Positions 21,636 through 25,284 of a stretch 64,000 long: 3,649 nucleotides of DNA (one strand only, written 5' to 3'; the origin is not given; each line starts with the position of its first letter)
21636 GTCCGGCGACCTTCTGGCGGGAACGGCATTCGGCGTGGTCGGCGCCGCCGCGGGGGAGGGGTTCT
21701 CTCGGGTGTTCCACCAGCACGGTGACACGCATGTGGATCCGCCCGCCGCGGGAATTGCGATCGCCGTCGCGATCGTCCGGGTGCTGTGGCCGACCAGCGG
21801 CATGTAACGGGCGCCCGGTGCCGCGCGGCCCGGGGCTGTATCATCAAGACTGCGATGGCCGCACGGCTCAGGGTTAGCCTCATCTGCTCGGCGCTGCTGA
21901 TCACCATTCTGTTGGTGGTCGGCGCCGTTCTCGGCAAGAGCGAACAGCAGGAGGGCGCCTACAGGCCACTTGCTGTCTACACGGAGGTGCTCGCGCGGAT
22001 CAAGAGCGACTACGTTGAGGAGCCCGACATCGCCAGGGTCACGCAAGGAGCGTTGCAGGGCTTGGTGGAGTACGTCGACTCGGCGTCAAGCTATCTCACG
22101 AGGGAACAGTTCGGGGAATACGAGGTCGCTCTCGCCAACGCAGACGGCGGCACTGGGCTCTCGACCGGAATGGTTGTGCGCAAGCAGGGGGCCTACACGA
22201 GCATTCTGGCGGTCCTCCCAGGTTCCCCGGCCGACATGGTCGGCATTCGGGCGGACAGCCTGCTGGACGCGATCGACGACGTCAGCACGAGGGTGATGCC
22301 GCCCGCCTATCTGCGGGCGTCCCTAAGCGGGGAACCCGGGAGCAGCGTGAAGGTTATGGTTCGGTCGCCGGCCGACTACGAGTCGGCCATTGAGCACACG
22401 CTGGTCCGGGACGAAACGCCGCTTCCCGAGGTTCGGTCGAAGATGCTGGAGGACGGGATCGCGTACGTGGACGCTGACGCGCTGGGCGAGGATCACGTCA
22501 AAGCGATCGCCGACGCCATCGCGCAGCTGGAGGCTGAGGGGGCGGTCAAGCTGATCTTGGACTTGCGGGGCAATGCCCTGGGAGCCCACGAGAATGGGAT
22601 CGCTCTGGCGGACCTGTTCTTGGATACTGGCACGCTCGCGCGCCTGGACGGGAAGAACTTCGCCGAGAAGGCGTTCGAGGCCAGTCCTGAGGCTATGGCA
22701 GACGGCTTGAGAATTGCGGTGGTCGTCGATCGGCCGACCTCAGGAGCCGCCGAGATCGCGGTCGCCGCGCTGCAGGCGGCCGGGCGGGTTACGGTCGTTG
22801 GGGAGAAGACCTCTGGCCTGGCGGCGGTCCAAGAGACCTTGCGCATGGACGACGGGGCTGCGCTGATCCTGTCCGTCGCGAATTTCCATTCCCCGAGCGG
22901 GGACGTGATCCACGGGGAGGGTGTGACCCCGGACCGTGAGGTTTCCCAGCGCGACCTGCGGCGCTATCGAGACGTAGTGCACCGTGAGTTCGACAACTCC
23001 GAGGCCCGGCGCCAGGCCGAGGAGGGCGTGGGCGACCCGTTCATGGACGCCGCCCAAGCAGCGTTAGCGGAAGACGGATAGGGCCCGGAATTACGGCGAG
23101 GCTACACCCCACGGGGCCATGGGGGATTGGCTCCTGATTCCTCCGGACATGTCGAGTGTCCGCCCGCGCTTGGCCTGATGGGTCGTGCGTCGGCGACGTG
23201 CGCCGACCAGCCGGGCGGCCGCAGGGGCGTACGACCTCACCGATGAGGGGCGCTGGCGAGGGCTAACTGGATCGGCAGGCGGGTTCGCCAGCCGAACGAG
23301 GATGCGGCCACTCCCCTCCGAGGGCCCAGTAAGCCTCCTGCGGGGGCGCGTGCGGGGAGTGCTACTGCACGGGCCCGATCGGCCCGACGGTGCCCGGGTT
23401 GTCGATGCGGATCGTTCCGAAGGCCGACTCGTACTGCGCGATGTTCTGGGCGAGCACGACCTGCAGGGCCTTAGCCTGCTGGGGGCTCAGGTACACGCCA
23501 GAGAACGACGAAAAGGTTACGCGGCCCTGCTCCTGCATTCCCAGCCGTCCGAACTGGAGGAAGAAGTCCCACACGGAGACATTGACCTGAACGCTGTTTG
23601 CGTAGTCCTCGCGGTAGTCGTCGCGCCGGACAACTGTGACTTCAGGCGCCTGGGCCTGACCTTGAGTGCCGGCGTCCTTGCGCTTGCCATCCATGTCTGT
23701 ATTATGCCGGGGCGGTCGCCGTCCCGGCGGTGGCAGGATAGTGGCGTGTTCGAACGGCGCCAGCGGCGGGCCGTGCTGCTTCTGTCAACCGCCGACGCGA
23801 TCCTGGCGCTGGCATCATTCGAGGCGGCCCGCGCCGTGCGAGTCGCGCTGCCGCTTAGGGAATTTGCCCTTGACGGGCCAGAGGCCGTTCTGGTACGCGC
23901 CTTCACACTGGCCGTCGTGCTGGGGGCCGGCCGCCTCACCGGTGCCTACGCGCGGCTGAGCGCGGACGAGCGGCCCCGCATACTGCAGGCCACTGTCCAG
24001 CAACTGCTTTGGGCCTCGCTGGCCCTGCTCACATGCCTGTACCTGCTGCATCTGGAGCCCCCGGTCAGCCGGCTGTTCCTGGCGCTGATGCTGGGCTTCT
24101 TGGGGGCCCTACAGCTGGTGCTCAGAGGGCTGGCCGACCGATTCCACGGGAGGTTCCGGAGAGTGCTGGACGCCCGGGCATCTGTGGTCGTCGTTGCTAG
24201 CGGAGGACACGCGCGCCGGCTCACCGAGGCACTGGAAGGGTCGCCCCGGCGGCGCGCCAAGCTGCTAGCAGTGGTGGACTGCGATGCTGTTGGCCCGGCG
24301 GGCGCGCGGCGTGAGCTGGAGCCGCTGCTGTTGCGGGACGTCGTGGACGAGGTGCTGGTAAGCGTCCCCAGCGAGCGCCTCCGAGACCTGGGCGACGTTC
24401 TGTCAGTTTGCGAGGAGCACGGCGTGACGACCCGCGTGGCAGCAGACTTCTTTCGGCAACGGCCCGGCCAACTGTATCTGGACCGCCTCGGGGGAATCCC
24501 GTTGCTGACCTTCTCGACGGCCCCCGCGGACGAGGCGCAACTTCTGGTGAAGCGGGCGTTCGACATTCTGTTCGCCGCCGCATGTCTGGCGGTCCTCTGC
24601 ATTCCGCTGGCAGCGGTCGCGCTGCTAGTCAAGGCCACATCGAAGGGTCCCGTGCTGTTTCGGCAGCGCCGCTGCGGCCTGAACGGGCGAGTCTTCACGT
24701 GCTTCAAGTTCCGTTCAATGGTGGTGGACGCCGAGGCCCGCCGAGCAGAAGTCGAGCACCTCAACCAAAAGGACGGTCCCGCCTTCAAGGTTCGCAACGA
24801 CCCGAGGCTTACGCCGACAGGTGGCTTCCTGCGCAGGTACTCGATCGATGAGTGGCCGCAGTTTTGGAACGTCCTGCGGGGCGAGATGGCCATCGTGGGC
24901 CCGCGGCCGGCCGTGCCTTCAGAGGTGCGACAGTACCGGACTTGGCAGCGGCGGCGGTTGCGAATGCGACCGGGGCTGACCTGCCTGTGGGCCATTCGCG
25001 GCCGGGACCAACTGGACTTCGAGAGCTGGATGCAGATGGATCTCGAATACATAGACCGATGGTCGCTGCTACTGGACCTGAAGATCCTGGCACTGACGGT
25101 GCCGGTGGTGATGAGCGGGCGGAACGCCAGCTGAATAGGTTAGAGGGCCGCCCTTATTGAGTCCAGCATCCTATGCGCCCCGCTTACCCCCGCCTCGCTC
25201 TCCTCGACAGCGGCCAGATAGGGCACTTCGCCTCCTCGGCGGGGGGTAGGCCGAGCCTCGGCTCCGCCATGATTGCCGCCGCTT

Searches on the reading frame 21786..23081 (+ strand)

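Call 3: search_protein_families(library=pfam, proteins=[window:21786-23081:+], max_evalue=0.1)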
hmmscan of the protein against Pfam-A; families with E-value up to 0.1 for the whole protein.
window:21786-23081:+ (431 aa): 3 families
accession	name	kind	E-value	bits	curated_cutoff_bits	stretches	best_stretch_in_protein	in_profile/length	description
PF03572.23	Peptidase_S41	-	2.7e-29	102.3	24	1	225-386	2-165/165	Peptidase family S41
PF17820.7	PDZ_6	-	2.5e-06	27.6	27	1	140-192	2-52/54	PDZ domain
PF22694.1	CtpB_N-like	-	0.078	13.9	27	0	60-105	36-82/85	Activating protease CtpB N-terminal domain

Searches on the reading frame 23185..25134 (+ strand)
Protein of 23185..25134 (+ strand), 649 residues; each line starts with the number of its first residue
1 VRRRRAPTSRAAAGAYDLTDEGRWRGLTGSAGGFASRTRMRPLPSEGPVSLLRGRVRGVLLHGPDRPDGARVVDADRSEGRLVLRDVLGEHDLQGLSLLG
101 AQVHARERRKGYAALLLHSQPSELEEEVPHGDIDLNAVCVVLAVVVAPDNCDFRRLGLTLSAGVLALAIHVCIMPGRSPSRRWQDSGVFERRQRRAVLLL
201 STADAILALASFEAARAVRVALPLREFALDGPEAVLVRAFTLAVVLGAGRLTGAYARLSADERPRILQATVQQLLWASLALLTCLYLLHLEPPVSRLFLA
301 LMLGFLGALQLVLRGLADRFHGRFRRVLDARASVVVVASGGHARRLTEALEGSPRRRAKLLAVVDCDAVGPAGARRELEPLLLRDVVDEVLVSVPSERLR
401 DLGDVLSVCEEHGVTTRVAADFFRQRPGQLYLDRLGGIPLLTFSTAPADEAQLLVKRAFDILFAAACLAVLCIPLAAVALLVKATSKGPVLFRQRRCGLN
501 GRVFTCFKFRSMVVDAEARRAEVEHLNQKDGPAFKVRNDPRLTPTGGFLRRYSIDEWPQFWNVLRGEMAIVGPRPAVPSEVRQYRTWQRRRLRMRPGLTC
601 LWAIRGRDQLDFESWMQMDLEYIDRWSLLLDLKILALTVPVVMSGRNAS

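Call 3: search_protein_families(library=pfam, proteins=[window:23185-25134:+], max_evalue=0.1)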
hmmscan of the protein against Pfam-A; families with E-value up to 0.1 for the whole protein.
window:23185-25134:+ (649 aa): 2 families
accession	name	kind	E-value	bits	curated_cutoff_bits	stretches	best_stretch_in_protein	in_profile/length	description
PF02397.22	Bac_transf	-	4.3e-64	215.8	27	1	456-643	1-178/179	Bacterial sugar transferase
PF13727.12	CoA_binding_3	-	8.3e-07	29.6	25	1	251-419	2-174/175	CoA-binding domain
